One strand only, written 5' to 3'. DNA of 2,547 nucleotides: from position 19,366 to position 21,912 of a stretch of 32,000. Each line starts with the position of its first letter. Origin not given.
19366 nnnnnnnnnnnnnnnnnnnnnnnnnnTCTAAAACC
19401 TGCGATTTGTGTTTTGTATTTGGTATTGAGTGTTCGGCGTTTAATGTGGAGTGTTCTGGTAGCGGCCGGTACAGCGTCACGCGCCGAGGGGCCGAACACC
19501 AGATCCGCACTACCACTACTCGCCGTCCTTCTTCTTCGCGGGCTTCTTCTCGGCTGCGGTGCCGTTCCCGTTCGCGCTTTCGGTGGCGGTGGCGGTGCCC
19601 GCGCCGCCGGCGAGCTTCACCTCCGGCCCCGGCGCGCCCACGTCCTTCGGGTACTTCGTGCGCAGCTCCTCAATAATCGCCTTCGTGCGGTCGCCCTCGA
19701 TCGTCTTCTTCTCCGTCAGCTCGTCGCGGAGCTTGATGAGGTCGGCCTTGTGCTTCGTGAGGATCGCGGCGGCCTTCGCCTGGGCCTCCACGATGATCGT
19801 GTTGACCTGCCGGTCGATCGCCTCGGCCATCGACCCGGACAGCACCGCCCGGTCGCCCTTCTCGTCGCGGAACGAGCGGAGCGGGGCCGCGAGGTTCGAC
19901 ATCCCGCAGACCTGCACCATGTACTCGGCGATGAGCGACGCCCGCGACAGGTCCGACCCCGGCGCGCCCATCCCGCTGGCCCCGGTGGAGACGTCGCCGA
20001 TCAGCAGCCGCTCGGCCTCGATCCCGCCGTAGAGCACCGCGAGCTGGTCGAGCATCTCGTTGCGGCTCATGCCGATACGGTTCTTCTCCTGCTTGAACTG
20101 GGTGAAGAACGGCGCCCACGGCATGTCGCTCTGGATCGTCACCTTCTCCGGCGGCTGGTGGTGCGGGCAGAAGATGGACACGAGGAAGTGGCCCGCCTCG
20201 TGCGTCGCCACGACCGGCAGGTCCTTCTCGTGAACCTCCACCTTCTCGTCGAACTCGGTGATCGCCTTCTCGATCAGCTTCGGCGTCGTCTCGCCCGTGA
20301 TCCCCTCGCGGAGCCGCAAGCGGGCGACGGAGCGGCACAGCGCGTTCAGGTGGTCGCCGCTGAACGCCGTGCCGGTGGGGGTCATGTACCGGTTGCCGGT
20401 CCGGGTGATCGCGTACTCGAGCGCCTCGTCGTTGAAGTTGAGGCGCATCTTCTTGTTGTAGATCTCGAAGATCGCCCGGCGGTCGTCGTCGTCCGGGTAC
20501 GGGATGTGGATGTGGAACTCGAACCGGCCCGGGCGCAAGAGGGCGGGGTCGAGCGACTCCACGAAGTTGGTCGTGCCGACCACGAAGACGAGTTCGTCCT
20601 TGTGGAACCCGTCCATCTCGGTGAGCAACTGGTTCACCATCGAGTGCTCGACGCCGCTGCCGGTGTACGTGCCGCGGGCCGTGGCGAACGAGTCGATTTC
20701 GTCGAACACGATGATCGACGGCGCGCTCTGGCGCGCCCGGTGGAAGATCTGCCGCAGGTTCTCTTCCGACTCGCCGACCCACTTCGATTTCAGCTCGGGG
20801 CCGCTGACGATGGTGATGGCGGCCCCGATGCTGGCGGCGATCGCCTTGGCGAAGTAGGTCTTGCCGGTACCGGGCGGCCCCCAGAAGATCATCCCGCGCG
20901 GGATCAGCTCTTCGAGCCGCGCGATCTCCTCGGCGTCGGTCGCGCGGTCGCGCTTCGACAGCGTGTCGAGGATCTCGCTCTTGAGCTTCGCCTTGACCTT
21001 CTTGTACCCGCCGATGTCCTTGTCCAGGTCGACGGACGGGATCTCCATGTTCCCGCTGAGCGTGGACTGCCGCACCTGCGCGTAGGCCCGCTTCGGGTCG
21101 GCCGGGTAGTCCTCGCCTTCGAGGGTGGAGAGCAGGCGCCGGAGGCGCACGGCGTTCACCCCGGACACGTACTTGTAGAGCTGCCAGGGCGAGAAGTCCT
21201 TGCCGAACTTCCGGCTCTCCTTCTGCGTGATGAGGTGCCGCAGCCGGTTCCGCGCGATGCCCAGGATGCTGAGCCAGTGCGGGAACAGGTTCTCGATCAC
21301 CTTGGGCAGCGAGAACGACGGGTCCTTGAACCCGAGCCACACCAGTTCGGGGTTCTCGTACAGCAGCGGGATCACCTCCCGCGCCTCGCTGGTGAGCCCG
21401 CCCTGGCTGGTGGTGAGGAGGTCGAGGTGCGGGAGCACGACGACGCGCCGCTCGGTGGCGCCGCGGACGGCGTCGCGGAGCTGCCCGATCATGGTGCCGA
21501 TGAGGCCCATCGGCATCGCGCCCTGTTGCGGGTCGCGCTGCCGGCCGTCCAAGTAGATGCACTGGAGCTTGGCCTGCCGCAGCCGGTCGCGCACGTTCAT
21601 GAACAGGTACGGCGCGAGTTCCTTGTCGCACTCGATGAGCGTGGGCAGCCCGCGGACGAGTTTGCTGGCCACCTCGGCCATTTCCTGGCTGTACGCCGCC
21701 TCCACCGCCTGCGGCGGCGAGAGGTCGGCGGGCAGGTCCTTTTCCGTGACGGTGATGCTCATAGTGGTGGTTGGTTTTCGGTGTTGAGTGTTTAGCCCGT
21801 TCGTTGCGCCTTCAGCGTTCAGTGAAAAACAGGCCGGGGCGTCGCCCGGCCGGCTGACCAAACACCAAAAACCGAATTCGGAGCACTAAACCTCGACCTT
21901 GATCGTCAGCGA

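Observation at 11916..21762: Membrane-less FtsH-like protease + 85-aa peptide + two tandem ~1150-aa paralogs: candidate uncharacterised proteolytic/conflict system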

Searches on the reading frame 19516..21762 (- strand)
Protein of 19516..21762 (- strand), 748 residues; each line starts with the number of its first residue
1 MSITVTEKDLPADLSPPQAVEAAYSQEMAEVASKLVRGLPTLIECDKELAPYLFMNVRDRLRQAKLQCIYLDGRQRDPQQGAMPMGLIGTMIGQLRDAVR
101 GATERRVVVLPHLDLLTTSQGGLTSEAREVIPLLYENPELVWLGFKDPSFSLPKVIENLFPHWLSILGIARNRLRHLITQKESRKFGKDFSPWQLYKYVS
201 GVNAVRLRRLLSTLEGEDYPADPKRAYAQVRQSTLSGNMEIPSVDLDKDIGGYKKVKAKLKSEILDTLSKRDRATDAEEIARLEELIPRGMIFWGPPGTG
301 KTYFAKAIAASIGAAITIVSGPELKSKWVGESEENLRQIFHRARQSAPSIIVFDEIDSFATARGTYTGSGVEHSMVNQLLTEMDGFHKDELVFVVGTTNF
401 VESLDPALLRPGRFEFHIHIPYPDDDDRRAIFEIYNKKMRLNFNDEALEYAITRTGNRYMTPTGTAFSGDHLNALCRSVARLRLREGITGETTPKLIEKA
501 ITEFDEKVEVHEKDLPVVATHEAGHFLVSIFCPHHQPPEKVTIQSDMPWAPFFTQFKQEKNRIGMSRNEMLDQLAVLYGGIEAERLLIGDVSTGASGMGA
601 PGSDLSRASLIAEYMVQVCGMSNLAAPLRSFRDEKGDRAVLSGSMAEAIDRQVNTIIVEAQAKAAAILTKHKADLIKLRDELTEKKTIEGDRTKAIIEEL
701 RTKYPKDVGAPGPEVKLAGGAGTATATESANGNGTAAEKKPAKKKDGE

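Call 5: search_protein_families(library=ncbifam, proteins=[window:19516-21762:-], max_evalue=0.01)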
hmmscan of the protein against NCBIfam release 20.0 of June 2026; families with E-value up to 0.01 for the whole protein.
window:19516-21762:- (748 aa): 24 families
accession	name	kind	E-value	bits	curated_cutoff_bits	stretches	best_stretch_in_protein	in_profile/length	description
TIGR01241.2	FtsH_fam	equivalog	1.1e-79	268.8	600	1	248-691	162-596/598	ATP-dependent zinc metalloprotease FtsH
TIGR01243.1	CDC48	subfamily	2e-63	214.9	802.65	1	226-515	431-703/733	CDC48 family AAA ATPase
NF008004.0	PRK10733.1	equivalog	1.3e-51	175.3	1008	1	279-733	176-628/644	ATP-dependent zinc metalloprotease FtsH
NF003069.1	PRK03992.1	subfamily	2.3e-47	162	500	1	242-486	126-355/379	proteasome-activating nucleotidase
TIGR01242.2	TIGR01242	subfamily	1.2e-44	152.8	500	1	248-446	114-308/362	proteasome-activating nucleotidase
TIGR03689.1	pup_AAA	equivalog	1.3e-41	142.9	504.75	1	287-438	215-380/512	proteasome ATPase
NF047748.1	PrtsmActNtasePan1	equivalog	7.8e-38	130.5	750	1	281-489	175-375/405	proteasome-activating nucleotidase Pan1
NF047747.1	PrtsmActNtasePan2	equivalog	1.3e-36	126.7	700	1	242-489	146-378/397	proteasome-activating nucleotidase Pan2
NF041006.2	cell_div_CdvC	equivalog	4.7e-32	111.3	650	1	242-442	98-292/370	cell division protein CdvC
NF042959.1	IteA_antiphage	equivalog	1.1e-27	97.2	510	1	275-442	112-274/367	anti-phage ATPase IteA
TIGR03922.1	T7SS_EccA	equivalog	2.6e-09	36.2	466.65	1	289-395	313-421/557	type VII secretion AAA-ATPase EccA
TIGR00635.1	ruvB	equivalog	2.1e-06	27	299.05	1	290-448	32-184/305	Holliday junction branch migration DNA helicase RuvB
NF000868.0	PRK00080.1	equivalog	3.5e-05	22.9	282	1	291-326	54-89/330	Holliday junction branch migration DNA helicase RuvB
TIGR02881.1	spore_V_K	equivalog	0.0001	21.4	422.95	1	289-447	43-202/261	stage V sporulation protein K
NF005992.0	PRK08116.1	subfamily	0.00017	20.8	189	1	290-311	116-137/269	hypothetical protein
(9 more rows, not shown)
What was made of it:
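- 19516..21762 (-): Soluble FtsH-like protease (748 aa). N-domain aa 1-275 (20938-21762), AAA aa 291-422 (20497-20892), M41 aa 511-695 (19678-20232). TIGR01241 scores 269 bits against a cutoff of 600, and the match starts at model position 162 (call 5).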

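Call 6: search_protein_families(library=pfam, proteins=[window:19516-21762:-], max_evalue=0.01)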
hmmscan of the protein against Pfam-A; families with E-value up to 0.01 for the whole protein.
window:19516-21762:- (748 aa): 7 families
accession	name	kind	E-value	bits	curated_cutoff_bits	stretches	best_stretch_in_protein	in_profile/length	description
PF00004.35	AAA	-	9.8e-43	146.2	21.2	1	291-422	1-131/131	ATPase family associated with various cellular activities (AAA)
PF01434.24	Peptidase_M41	-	5.1e-30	105.2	29.9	1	511-695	4-190/191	Peptidase family M41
PF05496.18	RuvB_N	-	5.1e-05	23.5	27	1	291-326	36-71/159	Holliday junction DNA helicase RuvB P-loop domain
PF13173.12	AAA_14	-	0.0019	18.6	27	0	292-360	6-75/129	AAA domain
PF07728.20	AAA_5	-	0.0026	18.2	22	0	291-357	2-76/139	AAA domain (dynein-related subfamily)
PF13401.12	AAA_22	-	0.0031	18.3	27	0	291-314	8-31/130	AAA domain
PF06068.19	TIP49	-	0.0051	16.5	23.8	1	279-343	41-106/347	TIP49 P-loop domain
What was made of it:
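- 19516..21762 (-): Pfam AAA and M41 (call 6).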

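Call 8: search_protein_families(library=padloc, proteins=[window:19516-21762:-], max_evalue=0.01)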
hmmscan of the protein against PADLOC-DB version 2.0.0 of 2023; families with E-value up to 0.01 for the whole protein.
window:19516-21762:- (748 aa): 8 families
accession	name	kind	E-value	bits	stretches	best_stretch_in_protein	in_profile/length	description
PDLC02196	IetA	-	1.3e-30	105.1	1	275-450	109-277/374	-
PDLC02195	IetA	-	3.3e-24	83.9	1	276-447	125-289/395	-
PDLC04232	IetA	-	6.4e-24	83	1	279-446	106-269/330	-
PDLC04231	IetA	-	1.5e-15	55.7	1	285-424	113-248/262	-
PDLC00915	TRIP13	-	8.7e-14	49.6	1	291-434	66-222/302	TRIP13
PDLC00914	TRIP13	-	1.7e-12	45.4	1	277-468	61-260/302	TRIP13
PDLC03838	DolB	-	0.008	13.5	0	279-315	157-193/375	-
PDLC04140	mad8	-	0.0099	13.4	0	293-315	32-54/314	mads_8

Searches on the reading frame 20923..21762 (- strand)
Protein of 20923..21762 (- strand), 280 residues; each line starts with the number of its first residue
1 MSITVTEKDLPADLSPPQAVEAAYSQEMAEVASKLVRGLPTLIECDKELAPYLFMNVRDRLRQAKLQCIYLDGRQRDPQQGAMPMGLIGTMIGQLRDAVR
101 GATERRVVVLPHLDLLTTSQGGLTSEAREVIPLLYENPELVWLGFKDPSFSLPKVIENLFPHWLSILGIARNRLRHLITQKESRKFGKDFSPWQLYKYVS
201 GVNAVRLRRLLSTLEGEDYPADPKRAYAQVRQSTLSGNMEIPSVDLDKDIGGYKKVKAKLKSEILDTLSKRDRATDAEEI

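Call 74: search_protein_families(library=pfam, proteins=[window:20923-21762:-], max_evalue=5)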
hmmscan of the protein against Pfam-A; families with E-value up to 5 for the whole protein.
window:20923-21762:- (280 aa): 1 family
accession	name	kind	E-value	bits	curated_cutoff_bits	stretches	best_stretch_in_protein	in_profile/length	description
PF11264.13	ThylakoidFormat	-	0.2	11.8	27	1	197-273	135-209/216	Thylakoid formation protein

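Call 77: search_solved_structures(query=A6, max_evalue=10, show_alignments=2)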
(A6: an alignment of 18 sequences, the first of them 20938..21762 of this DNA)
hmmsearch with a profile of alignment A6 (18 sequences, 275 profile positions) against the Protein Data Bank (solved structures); distinct sequences matched with E-value up to 10: 0.
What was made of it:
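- Tried and rejected: A PDB profile search gave no hits (call 77).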

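Call 86: search_protein_representatives(protein=window:20938-21762:-)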
Query: 275 residues. Proteins with E-value up to 0.001 (for the whole library): 362; up to 1e-10: 273; up to 1e-30: 82. The best 150 are listed.
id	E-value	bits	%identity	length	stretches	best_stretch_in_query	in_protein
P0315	2.7e-125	433.4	69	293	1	1-275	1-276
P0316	1.5e-101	355.6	59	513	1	3-274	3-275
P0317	3.5e-101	354.4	87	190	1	75-253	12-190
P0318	5.7e-100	350.4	58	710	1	5-274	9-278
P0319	1.9e-98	345.4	59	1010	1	4-274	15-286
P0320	5.0e-97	340.7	55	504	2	1-232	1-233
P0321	2.7e-95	335.1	55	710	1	7-273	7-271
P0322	4.5e-86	304.8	57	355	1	4-247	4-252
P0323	9.2e-82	290.7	87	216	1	1-153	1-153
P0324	9.6e-76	271.0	88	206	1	87-226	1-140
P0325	3.1e-72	259.5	49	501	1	6-273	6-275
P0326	2.4e-69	250.0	48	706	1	6-273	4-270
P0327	8.9e-66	238.3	50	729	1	8-273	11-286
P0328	6.0e-64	232.3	45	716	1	6-275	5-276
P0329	2.9e-62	226.8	46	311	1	5-230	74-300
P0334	1.0e-60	221.7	45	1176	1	8-274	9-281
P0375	1.8e-39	152.1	35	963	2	9-273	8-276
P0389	1.9e-32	129.0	34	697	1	5-272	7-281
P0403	3.7e-29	118.3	32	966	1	9-269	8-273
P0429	8.5e-25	104.0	30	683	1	18-270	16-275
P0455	6.0e-22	94.6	34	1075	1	14-264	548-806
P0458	1.0e-21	93.9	25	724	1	8-273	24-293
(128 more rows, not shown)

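Call 87: search_protein_families(library=pfam, proteins=[P0316, P0318, P0319, P0320, P0334, P0375, P0403, P0455, P0429, P0458], max_evalue=0.0001)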
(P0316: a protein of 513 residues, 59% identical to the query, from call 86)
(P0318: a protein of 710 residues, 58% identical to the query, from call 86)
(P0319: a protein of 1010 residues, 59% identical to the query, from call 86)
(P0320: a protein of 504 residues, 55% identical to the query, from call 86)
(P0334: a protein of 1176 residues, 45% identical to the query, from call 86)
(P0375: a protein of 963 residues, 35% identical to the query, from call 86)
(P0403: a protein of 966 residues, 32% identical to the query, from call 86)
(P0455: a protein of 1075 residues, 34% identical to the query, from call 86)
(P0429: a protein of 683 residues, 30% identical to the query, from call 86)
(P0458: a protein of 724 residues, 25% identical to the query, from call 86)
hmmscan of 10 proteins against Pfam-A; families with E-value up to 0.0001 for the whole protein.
P0316 (513 aa): 1 family
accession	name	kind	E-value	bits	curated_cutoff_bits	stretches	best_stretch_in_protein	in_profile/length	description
PF00004.35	AAA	-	2.4e-28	99.6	21.2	1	294-421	4-130/131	ATPase family associated with various cellular activities (AAA)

P0318 (710 aa): 2 families
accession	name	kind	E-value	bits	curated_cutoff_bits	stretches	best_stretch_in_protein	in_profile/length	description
PF00004.35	AAA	-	1.6e-39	135.8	21.2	1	295-426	1-131/131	ATPase family associated with various cellular activities (AAA)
PF01434.24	Peptidase_M41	-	2.8e-28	99.5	29.9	1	518-688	3-188/191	Peptidase family M41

P0319 (1010 aa): 4 families
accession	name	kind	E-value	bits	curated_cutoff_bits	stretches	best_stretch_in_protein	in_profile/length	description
PF01434.24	Peptidase_M41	-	4.8e-35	121.6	29.9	1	798-980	4-190/191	Peptidase family M41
PF00004.35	AAA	-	1.2e-34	120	21.2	1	585-710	8-131/131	ATPase family associated with various cellular activities (AAA)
PF14890.11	Intein_splicing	-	5.2e-11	43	35.8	1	380-585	42-155/155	Intein splicing domain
PF13392.12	HNH_3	-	1.3e-05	25.2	24.8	1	505-529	19-43/46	HNH endonuclease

P0320 (504 aa): 1 family
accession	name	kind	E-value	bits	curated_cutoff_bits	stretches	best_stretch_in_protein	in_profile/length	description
PF00004.35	AAA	-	1.5e-15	58.2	21.2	1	310-420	1-127/131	ATPase family associated with various cellular activities (AAA)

P0334 (1176 aa): 4 families
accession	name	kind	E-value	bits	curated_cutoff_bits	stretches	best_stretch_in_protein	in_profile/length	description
PF01434.24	Peptidase_M41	-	5.2e-47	160.6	29.9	1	972-1156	3-191/191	Peptidase family M41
PF00004.35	AAA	-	1.1e-35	123.4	21.2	2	789-883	38-131/131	ATPase family associated with various cellular activities (AAA)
PF14528.11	LAGLIDADG_3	-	4e-19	69.1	22.5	1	642-718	2-82/82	LAGLIDADG-like domain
PF14890.11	Intein_splicing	-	3e-15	56.8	35.8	1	351-792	5-155/155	Intein splicing domain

P0375 (963 aa): 18 families
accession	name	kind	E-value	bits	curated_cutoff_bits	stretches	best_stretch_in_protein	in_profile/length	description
PF00004.35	AAA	-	1.4e-78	262.1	21.2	2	295-427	1-131/131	ATPase family associated with various cellular activities (AAA)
PF01434.24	Peptidase_M41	-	1.8e-23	83.9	29.9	1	788-903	7-123/191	Peptidase family M41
PF13191.12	AAA_16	-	1e-13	52.5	32.6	0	287-325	19-58/167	AAA ATPase domain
PF07728.20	AAA_5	-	2.3e-11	44.3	22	1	295-364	2-79/139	AAA domain (dynein-related subfamily)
PF05496.18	RuvB_N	-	1.9e-10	41.1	27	0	568-602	36-70/159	Holliday junction DNA helicase RuvB P-loop domain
PF13671.12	AAA_33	-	4.2e-10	40.5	27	0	568-614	2-46/143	AAA domain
PF13401.12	AAA_22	-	8.4e-09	36.3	27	0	295-329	8-45/130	AAA domain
PF00910.28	RNA_helicase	-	4.1e-08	34.1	21.5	0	295-333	1-34/105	RNA helicase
PF01695.23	IstB_IS21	-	1.9e-07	31.3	24.1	0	552-634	78-163/238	IstB-like ATP binding protein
PF06068.19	TIP49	-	2.8e-07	30.5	23.8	0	563-607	48-94/347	TIP49 P-loop domain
PF13173.12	AAA_14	-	5.2e-07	30.2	27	0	295-363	5-74/129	AAA domain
PF02367.23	TsaE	-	9.4e-07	29.3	26.6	0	287-318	23-47/128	Threonylcarbamoyl adenosine biosynthesis protein TsaE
PF05729.18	NACHT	-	2.6e-06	27.8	26.7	0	295-316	3-24/167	NACHT domain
PF13086.12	AAA_11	-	6e-06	26.7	27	0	567-588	19-40/257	AAA domain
PF13481.12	AAA_25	-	9.8e-06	25.8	27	0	295-313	36-54/195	AAA domain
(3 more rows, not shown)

P0403 (966 aa): 18 families
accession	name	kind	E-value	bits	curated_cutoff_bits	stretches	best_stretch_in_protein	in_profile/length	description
PF00004.35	AAA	-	1.9e-76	255.3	21.2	2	295-427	1-130/131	ATPase family associated with various cellular activities (AAA)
PF01434.24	Peptidase_M41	-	1.5e-16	61.2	29.9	1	784-953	11-190/191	Peptidase family M41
PF13191.12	AAA_16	-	1.9e-15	58.2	32.6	1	562-677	22-140/167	AAA ATPase domain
PF07728.20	AAA_5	-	2.3e-10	41.1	22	0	295-364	2-79/139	AAA domain (dynein-related subfamily)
PF13671.12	AAA_33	-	3.5e-09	37.5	27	0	295-349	2-53/143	AAA domain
PF13401.12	AAA_22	-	6e-09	36.7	27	0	567-588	8-29/130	AAA domain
PF05496.18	RuvB_N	-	1.1e-07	32.2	27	0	295-330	36-71/159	Holliday junction DNA helicase RuvB P-loop domain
PF01695.23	IstB_IS21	-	6.4e-07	29.5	24.1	0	566-632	94-162/238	IstB-like ATP binding protein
PF06068.19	TIP49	-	2.3e-06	27.4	23.8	0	292-340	50-100/347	TIP49 P-loop domain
PF00910.28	RNA_helicase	-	2.8e-06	28.2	21.5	0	296-336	2-39/105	RNA helicase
PF13521.12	AAA_28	-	5.1e-06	27.2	27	0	569-614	4-45/164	AAA domain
PF13086.12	AAA_11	-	5.7e-06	26.7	27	0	287-346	10-71/257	AAA domain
PF02367.23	TsaE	-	5.9e-06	26.7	26.6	0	287-319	23-48/128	Threonylcarbamoyl adenosine biosynthesis protein TsaE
PF20720.3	nSTAND3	-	2e-05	24.8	27.2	0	567-587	20-40/155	Novel STAND NTPase 3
PF01078.27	Mg_chelatase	-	2.9e-05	24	20.3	0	567-585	25-43/207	Magnesium chelatase, subunit ChlI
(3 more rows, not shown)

P0455 (1075 aa): 2 families
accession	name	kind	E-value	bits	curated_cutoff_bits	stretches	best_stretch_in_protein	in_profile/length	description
PF00004.35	AAA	-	7.6e-41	140.1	21.2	1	830-956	2-125/131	ATPase family associated with various cellular activities (AAA)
PF13401.12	AAA_22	-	1.2e-05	26.1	27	0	830-869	9-43/130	AAA domain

P0429 (683 aa): 2 families
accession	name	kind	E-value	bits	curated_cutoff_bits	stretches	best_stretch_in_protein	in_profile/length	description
PF01434.24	Peptidase_M41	-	3.3e-37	128.6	29.9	1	506-680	4-191/191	Peptidase family M41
PF00004.35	AAA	-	9.9e-29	100.9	21.2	1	299-418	1-130/131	ATPase family associated with various cellular activities (AAA)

P0458 (724 aa): 2 families
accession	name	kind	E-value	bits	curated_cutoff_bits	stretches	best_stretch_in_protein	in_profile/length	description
PF01434.24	Peptidase_M41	-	4.9e-34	118.3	29.9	1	531-715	3-190/191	Peptidase family M41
PF00004.35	AAA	-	1.3e-24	87.5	21.2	1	311-440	1-130/131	ATPase family associated with various cellular activities (AAA)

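Call 88: list_cluster_members(proteins=[P0318, P0319, P0326, P0334, P0375, P0389, P0403, P0429, P0458, P0320])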
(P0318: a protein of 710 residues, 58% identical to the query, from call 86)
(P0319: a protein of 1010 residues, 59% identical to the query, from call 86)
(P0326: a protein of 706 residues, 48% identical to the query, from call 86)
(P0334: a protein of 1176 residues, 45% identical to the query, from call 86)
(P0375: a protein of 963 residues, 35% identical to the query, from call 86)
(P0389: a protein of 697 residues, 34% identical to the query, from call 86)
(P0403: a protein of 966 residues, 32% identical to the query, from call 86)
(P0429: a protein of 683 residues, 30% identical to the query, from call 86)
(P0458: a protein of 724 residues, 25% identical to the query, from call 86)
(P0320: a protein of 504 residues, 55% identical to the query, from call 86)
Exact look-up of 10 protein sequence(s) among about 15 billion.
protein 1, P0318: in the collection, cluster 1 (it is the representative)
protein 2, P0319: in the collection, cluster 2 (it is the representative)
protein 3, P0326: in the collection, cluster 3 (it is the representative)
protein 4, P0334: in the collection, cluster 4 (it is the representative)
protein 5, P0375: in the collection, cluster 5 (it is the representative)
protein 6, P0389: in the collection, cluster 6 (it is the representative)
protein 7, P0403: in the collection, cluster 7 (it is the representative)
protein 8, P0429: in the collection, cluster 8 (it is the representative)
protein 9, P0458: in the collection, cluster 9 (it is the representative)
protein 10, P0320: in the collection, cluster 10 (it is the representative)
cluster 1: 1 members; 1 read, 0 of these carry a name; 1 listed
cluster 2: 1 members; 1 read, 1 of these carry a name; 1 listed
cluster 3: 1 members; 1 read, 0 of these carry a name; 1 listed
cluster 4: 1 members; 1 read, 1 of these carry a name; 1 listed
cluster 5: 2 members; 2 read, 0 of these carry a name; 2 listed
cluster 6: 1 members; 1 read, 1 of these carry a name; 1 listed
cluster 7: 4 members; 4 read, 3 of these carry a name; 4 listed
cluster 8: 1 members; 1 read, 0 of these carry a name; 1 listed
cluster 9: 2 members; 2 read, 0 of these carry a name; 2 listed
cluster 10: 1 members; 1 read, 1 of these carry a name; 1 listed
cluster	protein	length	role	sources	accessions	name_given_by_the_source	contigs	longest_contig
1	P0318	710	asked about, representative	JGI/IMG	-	-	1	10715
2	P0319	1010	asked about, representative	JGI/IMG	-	SpoVK/Ycf46/Vps4 family AAA+-type ATPase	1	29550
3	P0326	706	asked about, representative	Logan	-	-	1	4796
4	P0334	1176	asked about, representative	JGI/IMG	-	ATP-dependent Zn protease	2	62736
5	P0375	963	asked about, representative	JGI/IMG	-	-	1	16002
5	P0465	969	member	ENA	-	-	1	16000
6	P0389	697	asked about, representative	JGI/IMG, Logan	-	cell division protease FtsH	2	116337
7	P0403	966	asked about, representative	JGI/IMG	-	SpoVK/Ycf46/Vps4 family AAA+-type ATPase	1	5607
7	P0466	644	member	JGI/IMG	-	transitional endoplasmic reticulum ATPase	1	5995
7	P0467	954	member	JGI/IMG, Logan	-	SpoVK/Ycf46/Vps4 family AAA+-type ATPase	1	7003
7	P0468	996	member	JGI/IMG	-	-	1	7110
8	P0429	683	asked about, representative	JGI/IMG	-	-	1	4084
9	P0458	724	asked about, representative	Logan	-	-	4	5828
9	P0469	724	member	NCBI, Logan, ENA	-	-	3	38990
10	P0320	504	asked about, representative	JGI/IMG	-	cell division protease FtsH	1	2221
